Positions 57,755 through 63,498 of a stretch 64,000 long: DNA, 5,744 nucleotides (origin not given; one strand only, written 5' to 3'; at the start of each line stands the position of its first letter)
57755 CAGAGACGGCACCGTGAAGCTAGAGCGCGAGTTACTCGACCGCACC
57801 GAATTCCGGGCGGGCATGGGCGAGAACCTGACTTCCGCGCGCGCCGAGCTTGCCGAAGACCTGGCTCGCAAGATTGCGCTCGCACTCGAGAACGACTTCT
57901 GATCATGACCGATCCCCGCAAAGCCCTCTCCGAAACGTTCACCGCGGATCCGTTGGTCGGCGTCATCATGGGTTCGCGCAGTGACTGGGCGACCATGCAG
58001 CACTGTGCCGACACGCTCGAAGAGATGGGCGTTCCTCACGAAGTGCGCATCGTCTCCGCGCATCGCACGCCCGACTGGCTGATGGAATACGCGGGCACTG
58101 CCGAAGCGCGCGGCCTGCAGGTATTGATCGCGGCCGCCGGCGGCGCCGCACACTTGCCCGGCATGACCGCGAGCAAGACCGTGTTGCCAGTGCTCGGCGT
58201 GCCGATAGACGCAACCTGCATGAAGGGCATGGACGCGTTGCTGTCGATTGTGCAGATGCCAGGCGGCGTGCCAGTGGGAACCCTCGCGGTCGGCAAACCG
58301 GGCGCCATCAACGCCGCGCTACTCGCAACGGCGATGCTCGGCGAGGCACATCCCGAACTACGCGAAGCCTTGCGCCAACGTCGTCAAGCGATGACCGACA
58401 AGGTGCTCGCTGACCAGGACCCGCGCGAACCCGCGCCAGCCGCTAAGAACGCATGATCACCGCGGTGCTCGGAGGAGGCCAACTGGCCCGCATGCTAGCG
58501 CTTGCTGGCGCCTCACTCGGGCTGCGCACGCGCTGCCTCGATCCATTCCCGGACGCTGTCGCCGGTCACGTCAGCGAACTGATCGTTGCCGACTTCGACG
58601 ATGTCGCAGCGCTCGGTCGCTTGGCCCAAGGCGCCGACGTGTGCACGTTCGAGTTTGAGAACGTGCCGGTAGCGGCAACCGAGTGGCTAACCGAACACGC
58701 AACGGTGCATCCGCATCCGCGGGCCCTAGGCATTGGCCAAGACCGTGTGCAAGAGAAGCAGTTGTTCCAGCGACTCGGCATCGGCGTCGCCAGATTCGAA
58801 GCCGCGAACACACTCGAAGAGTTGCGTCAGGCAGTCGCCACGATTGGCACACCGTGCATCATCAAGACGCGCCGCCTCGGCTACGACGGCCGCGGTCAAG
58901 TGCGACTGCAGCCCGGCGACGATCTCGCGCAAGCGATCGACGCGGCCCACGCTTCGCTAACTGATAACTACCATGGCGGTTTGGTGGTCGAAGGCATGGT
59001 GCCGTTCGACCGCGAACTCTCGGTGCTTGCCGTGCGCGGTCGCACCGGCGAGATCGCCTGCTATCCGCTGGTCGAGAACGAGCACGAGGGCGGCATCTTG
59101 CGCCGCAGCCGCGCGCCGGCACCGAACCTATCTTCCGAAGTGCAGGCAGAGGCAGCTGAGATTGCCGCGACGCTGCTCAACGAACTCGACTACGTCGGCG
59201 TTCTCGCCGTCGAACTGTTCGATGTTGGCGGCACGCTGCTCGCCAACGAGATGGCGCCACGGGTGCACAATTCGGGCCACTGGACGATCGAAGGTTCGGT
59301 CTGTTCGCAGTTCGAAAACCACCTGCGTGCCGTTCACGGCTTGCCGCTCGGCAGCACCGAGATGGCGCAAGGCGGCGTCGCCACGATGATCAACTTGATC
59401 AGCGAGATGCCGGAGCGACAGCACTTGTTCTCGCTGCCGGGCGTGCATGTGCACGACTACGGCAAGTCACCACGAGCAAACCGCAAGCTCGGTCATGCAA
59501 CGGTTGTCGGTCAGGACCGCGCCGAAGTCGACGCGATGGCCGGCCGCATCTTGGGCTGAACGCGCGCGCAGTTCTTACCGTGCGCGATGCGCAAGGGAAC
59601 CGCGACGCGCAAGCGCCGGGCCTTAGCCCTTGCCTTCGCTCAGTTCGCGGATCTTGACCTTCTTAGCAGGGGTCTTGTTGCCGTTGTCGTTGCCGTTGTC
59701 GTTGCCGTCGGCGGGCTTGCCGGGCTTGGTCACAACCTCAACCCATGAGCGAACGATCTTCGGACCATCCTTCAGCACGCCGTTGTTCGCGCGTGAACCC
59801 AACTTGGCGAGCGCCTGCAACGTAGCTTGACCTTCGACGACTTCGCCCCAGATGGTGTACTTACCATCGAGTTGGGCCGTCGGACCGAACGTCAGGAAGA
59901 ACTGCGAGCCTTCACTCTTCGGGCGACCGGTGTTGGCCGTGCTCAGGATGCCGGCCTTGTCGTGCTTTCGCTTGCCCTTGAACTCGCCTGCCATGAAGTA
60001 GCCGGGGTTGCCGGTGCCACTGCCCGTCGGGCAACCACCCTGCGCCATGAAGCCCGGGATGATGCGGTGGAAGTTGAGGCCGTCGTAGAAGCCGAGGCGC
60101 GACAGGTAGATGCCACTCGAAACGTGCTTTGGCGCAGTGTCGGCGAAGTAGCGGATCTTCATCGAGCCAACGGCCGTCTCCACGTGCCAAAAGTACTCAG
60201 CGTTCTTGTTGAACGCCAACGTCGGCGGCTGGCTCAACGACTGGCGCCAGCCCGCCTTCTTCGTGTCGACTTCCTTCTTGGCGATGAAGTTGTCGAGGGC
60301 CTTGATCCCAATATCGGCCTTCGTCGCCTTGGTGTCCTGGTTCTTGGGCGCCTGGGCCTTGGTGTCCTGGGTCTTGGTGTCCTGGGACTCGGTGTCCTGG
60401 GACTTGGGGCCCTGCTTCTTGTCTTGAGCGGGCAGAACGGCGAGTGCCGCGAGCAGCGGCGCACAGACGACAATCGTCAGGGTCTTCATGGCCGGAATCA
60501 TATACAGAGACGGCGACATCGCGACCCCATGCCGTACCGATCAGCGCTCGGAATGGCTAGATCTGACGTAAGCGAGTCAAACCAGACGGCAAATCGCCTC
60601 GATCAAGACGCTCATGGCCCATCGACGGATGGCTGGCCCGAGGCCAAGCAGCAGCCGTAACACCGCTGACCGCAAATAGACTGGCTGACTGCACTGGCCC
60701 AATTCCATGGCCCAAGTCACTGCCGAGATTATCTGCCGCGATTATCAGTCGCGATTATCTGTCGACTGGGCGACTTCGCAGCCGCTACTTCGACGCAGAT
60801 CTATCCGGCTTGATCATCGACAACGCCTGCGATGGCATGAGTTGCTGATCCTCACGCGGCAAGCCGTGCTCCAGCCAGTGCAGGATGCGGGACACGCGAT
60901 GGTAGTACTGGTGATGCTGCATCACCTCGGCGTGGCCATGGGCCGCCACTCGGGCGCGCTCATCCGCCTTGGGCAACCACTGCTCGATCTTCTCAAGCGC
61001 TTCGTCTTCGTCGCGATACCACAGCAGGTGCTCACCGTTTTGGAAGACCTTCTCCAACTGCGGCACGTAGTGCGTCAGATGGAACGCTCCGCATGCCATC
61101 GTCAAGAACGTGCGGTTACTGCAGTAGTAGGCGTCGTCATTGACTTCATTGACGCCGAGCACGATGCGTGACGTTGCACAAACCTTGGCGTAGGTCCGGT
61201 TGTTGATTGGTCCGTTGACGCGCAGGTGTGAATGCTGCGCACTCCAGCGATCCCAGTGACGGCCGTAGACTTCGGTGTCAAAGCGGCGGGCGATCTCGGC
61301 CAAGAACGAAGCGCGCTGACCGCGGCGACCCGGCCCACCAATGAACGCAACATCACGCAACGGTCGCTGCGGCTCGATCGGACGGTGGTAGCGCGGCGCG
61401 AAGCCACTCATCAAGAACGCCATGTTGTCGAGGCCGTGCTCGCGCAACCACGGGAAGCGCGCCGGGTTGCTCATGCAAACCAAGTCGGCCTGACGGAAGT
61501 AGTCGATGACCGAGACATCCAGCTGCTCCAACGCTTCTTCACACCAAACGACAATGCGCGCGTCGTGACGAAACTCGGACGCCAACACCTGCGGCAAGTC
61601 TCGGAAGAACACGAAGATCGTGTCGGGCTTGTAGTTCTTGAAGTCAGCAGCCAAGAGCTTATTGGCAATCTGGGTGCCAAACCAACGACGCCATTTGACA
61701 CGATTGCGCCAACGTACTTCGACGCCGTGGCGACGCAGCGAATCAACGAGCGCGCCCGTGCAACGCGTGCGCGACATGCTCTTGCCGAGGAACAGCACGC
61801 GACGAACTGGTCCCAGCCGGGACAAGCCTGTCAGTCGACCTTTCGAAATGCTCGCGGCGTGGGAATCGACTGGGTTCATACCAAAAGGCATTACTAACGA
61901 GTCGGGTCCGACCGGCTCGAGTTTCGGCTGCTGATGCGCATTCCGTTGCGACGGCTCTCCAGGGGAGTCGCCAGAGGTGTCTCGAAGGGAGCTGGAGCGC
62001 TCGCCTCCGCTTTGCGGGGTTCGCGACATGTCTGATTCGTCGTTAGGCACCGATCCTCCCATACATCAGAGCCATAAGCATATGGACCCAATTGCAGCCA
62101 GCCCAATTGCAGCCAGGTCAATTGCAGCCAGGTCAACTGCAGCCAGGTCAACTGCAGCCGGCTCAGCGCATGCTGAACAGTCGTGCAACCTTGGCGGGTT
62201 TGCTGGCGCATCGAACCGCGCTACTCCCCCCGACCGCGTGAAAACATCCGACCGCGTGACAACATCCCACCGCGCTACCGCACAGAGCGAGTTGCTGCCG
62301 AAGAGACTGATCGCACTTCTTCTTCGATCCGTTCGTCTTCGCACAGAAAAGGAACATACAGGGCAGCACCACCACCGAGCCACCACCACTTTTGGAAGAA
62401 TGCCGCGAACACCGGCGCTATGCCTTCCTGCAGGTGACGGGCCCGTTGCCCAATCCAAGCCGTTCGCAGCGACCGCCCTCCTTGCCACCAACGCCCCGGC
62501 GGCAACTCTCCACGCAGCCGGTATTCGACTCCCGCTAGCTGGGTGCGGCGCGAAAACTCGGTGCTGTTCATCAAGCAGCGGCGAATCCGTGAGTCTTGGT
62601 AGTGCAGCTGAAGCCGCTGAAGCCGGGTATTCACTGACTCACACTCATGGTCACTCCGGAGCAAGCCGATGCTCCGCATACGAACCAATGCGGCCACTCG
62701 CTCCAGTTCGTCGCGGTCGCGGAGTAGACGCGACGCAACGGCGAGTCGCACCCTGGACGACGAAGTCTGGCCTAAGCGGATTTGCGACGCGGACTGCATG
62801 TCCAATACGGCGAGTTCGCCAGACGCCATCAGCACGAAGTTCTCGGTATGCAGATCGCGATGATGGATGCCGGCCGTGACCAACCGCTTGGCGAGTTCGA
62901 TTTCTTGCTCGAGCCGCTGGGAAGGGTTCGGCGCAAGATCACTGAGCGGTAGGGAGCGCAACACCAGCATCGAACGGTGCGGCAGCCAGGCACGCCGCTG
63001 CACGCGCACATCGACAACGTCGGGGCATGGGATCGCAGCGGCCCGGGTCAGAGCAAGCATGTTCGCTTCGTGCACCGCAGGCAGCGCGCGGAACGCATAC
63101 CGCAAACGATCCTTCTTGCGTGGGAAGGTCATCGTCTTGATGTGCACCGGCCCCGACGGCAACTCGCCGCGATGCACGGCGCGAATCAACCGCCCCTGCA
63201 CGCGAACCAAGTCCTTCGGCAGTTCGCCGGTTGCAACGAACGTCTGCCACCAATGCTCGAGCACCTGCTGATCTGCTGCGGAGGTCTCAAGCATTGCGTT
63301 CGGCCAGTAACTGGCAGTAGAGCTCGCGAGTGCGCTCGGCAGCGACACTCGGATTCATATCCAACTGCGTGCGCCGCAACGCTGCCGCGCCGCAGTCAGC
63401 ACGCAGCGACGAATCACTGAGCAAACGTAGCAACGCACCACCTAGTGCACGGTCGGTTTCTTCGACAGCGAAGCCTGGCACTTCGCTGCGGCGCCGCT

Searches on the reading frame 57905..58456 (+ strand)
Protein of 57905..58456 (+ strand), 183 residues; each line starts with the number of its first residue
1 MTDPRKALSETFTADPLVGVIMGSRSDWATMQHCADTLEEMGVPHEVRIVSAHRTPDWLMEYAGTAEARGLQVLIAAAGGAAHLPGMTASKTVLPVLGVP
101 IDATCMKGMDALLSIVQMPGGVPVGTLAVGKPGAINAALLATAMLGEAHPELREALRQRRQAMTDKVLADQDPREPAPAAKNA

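Call 17: search_protein_families(library=pfam, proteins=[window:57905-58456:+], max_evalue=0.00001)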
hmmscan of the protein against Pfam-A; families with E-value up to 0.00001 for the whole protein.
window:57905-58456:+ (183 aa): 1 family
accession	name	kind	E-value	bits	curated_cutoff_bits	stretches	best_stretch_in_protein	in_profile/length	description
PF00731.26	AIRC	-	1.3e-60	203.7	30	1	18-165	2-147/148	AIR carboxylase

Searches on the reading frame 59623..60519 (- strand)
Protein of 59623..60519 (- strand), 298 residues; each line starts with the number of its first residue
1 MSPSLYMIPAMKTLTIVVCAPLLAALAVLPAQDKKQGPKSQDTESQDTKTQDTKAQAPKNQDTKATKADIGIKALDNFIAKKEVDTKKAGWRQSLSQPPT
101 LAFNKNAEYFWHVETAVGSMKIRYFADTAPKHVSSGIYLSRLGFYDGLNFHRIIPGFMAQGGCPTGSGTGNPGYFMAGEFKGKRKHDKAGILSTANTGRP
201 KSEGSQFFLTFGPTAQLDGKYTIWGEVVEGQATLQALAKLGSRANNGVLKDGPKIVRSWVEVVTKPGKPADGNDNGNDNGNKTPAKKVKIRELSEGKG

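Call 17: search_protein_families(library=pfam, proteins=[window:59623-60519:-], max_evalue=0.00001)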
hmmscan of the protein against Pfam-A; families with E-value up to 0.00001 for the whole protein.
window:59623-60519:- (298 aa): 1 family
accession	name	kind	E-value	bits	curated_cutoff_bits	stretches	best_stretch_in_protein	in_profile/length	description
PF00160.26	Pro_isomerase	-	2.1e-36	126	21.7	1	112-256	3-155/159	Cyclophilin type peptidyl-prolyl cis-trans isomerase/CLD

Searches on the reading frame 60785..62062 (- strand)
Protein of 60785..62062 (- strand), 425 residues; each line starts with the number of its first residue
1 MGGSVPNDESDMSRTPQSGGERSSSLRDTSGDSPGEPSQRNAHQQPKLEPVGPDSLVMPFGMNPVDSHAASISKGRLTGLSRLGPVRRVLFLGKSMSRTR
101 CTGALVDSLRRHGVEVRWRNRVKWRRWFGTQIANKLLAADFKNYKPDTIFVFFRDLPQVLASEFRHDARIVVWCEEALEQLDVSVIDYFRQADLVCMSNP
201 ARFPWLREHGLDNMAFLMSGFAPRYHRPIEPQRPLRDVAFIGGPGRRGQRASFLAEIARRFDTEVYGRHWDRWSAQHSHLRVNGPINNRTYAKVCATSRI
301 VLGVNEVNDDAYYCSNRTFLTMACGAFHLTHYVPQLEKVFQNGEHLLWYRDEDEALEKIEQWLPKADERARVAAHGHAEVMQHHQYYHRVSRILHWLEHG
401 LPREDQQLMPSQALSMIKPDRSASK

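Call 17: search_protein_families(library=pfam, proteins=[window:60785-62062:-], max_evalue=0.00001)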
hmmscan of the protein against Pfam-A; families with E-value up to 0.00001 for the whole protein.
window:60785-62062:- (425 aa): 1 family
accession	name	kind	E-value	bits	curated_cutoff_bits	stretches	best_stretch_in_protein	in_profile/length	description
PF13524.12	Glyco_trans_1_2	-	2.5e-28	99.3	25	1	251-394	3-143/144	Glycosyl transferase-like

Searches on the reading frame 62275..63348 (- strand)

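Call 28: search_protein_families(library=pfam, proteins=[window:62275-63348:-], max_evalue=0.00001)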
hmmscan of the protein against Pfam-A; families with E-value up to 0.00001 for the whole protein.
window:62275-63348:- (357 aa): 1 family
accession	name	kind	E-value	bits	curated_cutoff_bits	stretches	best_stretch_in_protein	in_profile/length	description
PF06293.20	Kdo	-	4e-06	26.8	21.3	0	69-189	36-171/207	Lipopolysaccharide kinase (Kdo/WaaP) family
